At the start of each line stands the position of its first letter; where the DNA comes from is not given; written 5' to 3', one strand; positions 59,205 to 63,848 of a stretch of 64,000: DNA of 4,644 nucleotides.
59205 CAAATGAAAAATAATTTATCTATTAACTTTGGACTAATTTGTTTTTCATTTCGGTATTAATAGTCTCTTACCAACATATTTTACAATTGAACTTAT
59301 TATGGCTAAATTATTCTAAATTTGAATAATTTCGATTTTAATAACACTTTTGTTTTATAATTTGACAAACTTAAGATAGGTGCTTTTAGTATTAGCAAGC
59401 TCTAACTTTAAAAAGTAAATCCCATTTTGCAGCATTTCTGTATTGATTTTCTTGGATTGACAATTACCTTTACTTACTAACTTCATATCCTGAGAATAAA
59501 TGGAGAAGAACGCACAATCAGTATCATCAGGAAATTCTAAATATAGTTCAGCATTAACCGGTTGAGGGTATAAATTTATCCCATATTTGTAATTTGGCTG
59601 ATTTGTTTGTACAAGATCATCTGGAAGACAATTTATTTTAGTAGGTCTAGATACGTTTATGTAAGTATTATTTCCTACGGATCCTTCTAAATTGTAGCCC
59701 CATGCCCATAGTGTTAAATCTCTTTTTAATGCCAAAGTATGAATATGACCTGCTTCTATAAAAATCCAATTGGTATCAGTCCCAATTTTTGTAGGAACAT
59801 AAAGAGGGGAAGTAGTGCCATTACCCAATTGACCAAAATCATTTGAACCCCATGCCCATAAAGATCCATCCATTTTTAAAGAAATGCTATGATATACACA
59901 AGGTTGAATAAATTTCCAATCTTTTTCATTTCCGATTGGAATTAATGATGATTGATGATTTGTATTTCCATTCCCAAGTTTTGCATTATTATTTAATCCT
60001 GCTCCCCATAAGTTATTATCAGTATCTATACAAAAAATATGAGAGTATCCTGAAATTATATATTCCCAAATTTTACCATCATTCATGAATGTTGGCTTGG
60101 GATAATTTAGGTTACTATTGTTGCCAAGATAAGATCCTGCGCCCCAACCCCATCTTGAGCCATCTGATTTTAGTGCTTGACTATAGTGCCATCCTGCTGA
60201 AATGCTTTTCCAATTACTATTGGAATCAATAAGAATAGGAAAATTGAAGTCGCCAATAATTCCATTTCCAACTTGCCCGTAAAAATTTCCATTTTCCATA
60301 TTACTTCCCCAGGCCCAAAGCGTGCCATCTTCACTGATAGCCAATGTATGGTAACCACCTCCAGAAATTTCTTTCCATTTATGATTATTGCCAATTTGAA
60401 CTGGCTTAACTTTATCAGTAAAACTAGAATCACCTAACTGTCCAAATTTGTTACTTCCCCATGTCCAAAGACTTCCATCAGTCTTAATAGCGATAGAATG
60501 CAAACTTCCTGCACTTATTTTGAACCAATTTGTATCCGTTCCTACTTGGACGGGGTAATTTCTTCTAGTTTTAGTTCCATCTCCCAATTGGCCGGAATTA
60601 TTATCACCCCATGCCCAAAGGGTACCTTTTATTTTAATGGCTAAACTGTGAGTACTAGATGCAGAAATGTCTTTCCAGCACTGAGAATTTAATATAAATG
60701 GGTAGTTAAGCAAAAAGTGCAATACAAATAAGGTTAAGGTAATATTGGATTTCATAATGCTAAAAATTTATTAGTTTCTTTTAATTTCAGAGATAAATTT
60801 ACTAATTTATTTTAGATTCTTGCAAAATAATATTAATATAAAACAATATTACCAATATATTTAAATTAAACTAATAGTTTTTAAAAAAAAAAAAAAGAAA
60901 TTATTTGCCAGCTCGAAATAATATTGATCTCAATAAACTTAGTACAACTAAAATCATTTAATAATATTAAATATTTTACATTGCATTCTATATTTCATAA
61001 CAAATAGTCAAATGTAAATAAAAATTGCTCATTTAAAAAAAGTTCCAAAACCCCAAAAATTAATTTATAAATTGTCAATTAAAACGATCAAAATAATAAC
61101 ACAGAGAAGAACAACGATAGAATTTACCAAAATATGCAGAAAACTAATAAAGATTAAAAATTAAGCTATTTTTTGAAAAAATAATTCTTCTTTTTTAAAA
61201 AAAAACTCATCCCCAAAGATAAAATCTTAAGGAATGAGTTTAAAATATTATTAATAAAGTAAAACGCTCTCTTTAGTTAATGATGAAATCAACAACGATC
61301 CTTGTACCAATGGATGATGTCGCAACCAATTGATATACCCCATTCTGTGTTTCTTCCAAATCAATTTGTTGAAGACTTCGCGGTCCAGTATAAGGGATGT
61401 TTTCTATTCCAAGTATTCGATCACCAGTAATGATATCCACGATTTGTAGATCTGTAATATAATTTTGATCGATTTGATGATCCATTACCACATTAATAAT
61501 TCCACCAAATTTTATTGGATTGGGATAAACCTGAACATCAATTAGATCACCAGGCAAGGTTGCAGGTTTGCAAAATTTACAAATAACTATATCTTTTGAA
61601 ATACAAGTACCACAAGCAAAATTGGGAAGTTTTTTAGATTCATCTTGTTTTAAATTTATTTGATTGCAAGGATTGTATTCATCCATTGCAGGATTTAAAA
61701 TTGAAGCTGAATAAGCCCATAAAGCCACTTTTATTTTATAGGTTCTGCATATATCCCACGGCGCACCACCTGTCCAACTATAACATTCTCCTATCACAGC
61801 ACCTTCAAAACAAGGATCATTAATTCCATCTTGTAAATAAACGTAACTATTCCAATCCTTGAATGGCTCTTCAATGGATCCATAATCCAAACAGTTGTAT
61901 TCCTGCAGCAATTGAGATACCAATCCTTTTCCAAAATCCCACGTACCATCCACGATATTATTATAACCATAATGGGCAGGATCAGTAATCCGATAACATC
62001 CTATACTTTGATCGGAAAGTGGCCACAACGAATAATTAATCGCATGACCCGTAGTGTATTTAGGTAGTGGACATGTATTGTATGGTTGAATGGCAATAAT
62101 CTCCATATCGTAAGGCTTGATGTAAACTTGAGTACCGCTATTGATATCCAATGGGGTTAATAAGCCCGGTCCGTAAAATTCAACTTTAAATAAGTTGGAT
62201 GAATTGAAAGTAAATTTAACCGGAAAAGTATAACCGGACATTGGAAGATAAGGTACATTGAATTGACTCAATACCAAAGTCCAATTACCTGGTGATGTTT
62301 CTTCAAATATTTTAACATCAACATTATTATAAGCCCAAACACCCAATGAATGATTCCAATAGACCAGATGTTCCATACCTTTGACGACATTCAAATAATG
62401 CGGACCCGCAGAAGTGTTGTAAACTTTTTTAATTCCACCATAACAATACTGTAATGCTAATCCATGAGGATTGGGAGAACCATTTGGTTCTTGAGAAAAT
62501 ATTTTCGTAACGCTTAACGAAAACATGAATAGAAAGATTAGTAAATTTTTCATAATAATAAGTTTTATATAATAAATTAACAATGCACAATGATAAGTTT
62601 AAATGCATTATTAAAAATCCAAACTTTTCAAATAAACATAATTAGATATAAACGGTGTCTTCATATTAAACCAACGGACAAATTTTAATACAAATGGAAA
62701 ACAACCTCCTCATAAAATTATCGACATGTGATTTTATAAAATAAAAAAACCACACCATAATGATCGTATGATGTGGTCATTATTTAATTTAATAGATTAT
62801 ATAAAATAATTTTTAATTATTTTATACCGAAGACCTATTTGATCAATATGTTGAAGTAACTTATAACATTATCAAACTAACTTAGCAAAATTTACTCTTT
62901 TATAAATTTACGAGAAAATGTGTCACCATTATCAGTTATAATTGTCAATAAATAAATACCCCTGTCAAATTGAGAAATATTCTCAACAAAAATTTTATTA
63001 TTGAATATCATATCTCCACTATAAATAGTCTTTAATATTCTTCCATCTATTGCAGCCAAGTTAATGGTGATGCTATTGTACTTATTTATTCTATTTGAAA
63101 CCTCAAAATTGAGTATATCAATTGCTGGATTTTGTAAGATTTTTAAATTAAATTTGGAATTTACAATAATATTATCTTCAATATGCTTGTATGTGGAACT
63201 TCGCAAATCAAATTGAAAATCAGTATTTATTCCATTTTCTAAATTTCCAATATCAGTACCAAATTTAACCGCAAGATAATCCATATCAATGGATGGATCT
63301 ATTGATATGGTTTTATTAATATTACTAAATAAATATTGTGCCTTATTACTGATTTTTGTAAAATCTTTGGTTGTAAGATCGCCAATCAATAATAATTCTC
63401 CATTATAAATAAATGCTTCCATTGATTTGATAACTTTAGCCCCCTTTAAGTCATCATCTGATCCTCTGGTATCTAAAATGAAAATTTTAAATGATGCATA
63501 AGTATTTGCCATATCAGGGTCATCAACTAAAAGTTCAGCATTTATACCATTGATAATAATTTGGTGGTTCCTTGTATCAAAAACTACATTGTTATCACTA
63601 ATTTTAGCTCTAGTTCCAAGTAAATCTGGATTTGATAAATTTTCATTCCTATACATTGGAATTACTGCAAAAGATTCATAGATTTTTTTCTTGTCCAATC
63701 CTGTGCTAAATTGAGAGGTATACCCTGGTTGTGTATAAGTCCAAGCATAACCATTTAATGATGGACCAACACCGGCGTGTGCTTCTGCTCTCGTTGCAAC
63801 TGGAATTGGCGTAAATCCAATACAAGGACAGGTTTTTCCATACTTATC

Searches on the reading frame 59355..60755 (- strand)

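Call 54: search_protein_families(library=pfam, proteins=[window:59355-60755:-], max_evalue=0.001)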
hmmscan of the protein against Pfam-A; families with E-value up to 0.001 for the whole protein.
window:59355-60755:- (466 aa): 5 families
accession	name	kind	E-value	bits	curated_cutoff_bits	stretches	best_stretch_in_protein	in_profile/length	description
PF25390.1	WD40_RLD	-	2.8e-86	290.5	150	2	27-269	91-340/363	RCC1-like domain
PF00415.24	RCC1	-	2.8e-56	188.3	21.7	4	296-343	1-50/50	Regulator of chromosome condensation (RCC1) repeat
PF13540.12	RCC1_2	-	2.2e-45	151.8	22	4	79-106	3-30/30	Regulator of chromosome condensation (RCC1) repeat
PF25384.1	Alsin_RLD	-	8.1e-11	42.3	100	1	42-145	240-351/405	Alsin RCC1-like domain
PF18962.6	Por_Secre_tail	-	4.9e-07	30.4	27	1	395-462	1-72/75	Secretion system C-terminal sorting domain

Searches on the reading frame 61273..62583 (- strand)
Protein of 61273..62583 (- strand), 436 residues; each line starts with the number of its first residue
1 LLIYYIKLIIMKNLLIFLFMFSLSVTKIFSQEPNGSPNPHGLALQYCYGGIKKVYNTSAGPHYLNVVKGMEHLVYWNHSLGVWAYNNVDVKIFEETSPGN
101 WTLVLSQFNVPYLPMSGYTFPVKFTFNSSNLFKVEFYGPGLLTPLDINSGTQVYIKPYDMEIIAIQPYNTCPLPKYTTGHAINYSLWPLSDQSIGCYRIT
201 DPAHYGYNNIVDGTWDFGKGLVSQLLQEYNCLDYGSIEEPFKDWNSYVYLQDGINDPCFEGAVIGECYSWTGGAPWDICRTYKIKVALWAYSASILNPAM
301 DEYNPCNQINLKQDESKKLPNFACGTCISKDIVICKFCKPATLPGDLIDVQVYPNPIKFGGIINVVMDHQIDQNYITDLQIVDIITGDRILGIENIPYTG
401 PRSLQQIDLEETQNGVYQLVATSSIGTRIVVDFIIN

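Call 54: search_protein_families(library=pfam, proteins=[window:61273-62583:-], max_evalue=0.001)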
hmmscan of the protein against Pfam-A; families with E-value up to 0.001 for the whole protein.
window:61273-62583:- (436 aa): 1 family
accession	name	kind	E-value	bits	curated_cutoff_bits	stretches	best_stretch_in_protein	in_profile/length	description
PF18962.6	Por_Secre_tail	-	0.00036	21.2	27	1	352-426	1-67/75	Secretion system C-terminal sorting domain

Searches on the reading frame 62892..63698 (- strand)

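Call 54: search_protein_families(library=pfam, proteins=[window:62892-63698:-], max_evalue=0.001)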
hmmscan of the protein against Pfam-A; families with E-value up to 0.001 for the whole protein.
window:62892-63698:- (268 aa): 1 family
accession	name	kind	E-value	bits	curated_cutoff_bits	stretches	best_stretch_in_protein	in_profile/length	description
PF18962.6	Por_Secre_tail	-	6.8e-06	26.7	27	1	190-266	4-74/75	Secretion system C-terminal sorting domain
